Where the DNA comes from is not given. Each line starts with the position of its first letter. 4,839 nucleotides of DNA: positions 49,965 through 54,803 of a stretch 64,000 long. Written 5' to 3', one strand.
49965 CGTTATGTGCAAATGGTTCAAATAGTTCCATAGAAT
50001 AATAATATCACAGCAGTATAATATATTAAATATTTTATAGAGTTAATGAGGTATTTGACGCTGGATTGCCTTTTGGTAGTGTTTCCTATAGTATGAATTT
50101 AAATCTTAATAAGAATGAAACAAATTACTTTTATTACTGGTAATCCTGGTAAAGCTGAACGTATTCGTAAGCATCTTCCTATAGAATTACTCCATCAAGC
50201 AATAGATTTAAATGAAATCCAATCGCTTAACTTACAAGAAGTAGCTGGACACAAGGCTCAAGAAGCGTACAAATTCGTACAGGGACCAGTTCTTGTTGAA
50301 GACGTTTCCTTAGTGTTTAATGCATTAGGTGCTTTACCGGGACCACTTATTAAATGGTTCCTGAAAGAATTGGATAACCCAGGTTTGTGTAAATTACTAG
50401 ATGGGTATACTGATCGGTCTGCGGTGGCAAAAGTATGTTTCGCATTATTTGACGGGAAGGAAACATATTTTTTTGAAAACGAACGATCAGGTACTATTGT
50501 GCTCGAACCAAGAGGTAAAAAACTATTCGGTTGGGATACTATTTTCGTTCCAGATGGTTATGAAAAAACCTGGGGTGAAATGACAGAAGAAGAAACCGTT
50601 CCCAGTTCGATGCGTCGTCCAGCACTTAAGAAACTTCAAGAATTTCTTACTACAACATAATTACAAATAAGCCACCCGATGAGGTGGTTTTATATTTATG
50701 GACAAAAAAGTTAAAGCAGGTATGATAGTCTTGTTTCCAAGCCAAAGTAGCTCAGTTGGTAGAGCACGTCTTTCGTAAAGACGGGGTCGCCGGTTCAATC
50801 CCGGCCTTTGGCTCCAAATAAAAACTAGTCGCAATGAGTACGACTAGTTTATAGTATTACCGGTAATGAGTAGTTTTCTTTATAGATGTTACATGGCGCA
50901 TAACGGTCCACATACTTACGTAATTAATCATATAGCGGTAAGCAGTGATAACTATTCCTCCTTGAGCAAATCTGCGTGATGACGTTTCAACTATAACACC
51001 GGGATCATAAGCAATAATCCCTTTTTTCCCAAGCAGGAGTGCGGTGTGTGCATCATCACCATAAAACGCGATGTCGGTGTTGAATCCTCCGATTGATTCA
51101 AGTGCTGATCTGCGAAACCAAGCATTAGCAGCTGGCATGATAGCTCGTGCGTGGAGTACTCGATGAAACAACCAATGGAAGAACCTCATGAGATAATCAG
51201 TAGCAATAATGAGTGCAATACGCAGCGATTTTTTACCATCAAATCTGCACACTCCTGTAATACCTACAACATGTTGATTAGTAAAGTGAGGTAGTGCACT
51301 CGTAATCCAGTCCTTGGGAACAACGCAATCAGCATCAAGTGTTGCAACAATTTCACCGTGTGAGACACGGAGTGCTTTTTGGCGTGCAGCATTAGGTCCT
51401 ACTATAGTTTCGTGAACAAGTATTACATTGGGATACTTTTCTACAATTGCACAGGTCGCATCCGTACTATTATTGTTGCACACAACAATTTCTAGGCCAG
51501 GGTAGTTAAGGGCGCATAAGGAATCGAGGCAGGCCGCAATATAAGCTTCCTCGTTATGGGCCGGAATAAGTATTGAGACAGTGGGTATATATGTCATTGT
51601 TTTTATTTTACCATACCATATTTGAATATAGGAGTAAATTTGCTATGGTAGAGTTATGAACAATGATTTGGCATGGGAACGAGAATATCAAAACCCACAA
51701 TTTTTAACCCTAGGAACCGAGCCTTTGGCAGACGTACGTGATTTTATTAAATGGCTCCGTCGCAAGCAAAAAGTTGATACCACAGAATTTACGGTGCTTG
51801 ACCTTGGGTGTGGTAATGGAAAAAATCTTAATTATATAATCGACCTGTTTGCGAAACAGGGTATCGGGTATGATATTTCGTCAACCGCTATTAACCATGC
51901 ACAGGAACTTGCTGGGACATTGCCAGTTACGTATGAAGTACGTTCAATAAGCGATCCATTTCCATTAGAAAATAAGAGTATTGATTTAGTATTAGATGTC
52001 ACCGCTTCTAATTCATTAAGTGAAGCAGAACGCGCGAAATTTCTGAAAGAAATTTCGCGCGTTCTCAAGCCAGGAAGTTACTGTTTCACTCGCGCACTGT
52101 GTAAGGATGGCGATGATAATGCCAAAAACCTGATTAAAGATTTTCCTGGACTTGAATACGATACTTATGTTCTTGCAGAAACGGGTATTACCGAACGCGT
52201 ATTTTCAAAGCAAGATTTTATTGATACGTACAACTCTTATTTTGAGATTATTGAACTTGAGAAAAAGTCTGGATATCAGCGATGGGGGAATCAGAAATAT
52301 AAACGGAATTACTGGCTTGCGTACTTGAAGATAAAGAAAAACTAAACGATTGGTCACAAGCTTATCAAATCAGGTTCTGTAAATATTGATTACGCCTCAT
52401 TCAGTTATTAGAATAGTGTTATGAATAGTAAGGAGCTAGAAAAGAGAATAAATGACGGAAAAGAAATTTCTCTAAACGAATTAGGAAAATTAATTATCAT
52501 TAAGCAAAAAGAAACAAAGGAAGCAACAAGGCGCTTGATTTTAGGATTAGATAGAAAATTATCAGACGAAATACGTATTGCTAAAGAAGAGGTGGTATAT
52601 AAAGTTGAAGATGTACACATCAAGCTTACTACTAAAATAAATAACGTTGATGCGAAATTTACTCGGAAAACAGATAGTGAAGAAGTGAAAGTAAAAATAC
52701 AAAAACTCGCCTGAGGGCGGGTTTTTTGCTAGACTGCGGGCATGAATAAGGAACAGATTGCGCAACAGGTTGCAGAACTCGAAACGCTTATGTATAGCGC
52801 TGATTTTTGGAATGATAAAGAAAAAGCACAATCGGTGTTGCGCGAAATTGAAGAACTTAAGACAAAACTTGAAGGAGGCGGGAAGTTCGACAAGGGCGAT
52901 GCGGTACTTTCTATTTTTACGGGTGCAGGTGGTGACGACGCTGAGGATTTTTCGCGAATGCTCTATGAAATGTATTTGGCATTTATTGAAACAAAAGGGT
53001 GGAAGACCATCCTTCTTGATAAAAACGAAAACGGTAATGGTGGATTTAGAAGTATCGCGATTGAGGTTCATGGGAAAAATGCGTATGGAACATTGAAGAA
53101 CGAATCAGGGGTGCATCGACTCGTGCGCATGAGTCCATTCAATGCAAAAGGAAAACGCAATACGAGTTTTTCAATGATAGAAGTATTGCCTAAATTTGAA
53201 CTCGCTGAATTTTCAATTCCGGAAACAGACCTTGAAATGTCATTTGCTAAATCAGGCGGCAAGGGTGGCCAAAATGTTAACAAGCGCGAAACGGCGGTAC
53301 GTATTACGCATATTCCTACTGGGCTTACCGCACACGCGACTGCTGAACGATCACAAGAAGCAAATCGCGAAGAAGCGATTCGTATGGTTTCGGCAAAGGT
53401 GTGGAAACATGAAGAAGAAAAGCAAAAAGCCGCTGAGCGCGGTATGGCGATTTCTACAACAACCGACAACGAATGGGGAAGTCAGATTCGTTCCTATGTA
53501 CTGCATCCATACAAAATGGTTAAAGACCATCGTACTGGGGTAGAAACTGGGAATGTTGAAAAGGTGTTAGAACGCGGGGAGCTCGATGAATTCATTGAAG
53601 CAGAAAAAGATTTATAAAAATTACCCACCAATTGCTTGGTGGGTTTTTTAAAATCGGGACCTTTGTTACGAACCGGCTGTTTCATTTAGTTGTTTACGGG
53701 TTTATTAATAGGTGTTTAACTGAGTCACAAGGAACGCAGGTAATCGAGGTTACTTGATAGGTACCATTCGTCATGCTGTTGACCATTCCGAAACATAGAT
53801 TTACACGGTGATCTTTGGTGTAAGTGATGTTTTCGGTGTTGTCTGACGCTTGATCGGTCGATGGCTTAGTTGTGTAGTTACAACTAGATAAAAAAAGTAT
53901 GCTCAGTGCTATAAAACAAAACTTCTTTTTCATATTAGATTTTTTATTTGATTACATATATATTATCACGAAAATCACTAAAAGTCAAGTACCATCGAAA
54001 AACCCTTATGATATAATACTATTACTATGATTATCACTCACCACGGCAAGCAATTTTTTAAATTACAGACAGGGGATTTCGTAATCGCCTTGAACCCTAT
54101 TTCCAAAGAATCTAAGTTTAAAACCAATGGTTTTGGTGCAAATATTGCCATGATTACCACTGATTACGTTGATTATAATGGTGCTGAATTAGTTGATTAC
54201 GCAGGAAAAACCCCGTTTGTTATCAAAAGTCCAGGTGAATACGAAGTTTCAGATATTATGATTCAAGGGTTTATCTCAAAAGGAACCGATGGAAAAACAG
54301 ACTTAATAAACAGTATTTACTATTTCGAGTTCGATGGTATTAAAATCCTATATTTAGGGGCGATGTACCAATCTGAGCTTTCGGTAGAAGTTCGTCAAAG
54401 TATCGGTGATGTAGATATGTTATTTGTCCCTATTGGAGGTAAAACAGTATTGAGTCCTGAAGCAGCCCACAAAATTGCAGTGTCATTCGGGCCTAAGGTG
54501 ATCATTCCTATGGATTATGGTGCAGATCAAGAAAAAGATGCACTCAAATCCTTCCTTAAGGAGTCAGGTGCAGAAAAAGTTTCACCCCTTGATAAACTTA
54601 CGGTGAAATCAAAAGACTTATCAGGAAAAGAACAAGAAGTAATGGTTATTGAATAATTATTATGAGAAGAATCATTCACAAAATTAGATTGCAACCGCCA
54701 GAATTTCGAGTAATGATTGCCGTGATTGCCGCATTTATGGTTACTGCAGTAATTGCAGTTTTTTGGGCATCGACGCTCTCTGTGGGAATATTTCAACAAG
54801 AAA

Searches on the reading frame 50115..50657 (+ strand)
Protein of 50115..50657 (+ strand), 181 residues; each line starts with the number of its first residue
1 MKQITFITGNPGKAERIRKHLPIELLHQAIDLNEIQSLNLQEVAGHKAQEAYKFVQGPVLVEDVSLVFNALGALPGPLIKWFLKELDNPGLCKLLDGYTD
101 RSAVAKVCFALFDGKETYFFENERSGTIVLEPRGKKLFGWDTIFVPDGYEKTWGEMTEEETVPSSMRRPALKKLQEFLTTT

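Call 56: search_protein_families(library=pfam, proteins=[window:50115-50657:+], max_evalue=0.001)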
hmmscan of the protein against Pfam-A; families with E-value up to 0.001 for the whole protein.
window:50115-50657:+ (181 aa): 1 family
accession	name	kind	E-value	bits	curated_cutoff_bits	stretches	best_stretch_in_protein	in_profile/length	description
PF01725.21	Ham1p_like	-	2.5e-39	135.5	22.5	1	4-177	1-186/186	Ham1 family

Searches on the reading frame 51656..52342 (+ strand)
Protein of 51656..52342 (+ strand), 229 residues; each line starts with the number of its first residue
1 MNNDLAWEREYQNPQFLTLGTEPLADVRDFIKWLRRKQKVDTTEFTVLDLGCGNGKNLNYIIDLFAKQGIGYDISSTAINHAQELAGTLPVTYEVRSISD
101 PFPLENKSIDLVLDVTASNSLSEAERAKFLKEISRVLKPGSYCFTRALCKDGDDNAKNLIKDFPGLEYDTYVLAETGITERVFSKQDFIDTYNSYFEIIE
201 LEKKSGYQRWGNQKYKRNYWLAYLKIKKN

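Call 56: search_protein_families(library=pfam, proteins=[window:51656-52342:+], max_evalue=0.001)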
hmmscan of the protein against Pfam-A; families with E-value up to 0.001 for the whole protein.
window:51656-52342:+ (229 aa): 9 families
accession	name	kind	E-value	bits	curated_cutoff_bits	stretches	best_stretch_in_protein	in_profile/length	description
PF13649.12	Methyltransf_25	-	1.2e-16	61.6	27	1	47-140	1-96/97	Methyltransferase domain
PF08241.18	Methyltransf_11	-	5.1e-16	59.5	21.2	1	48-144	1-94/95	Methyltransferase domain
PF13847.12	Methyltransf_31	-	1.6e-14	54.2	27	1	45-149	5-113/145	Methyltransferase domain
PF08242.18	Methyltransf_12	-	7.3e-10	39.9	30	1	48-141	1-96/98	Methyltransferase domain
PF13489.12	Methyltransf_23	-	1.1e-06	28.9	27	1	44-153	23-124/164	Methyltransferase domain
PF05148.21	Methyltransf_8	-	3.8e-06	27.4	27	1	23-169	56-179/219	Hypothetical methyltransferase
PF03291.22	mRNA_G-N7_MeTrfase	-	8.5e-06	25.5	26.6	1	35-84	53-102/315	mRNA (guanine-N(7))-methyltransferase domain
PF07757.19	AdoMet_MTase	-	6.2e-05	23.6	27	0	31-75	49-92/115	Predicted AdoMet-dependent methyltransferase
PF06325.19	PrmA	-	0.0006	19.8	22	1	39-148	157-261/296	Ribosomal protein L11 methyltransferase (PrmA)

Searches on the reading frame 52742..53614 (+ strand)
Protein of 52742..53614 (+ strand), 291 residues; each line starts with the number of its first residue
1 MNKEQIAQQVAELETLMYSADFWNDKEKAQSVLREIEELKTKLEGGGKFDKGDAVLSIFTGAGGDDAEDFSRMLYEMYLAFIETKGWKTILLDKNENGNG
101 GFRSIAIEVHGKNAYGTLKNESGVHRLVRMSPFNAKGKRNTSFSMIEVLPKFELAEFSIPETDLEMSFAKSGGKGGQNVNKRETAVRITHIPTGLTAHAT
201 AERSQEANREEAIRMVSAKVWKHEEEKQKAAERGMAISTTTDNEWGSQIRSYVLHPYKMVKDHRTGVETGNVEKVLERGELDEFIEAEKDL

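Call 56: search_protein_families(library=pfam, proteins=[window:52742-53614:+], max_evalue=0.001)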
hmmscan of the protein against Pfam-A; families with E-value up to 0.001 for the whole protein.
window:52742-53614:+ (291 aa): 3 families
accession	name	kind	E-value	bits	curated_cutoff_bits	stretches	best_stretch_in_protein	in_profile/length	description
PF03462.23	PCRF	-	7.9e-39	133.9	24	1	37-144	85-192/194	PCRF domain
PF00472.26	RF-1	-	1.1e-33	116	35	1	156-264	4-116/116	RF-1 domain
PF16326.10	ABC_tran_CTD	-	0.00055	20.5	32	1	4-44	18-58/69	ABC transporter C-terminal domain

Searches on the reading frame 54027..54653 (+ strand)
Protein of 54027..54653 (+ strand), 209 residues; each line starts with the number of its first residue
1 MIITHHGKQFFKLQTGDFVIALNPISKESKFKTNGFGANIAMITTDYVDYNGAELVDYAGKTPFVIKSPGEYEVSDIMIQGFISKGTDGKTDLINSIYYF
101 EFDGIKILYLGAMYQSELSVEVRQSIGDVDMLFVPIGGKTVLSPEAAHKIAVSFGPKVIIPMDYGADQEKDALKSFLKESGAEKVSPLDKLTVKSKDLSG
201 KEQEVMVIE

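Call 56: search_protein_families(library=pfam, proteins=[window:54027-54653:+], max_evalue=0.001)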
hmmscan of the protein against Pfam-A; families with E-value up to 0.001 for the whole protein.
window:54027-54653:+ (209 aa): 1 family
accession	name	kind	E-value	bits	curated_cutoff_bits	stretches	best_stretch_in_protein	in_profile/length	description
PF13483.12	Lactamase_B_3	-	1e-21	78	24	1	3-162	2-159/160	Beta-lactamase superfamily domain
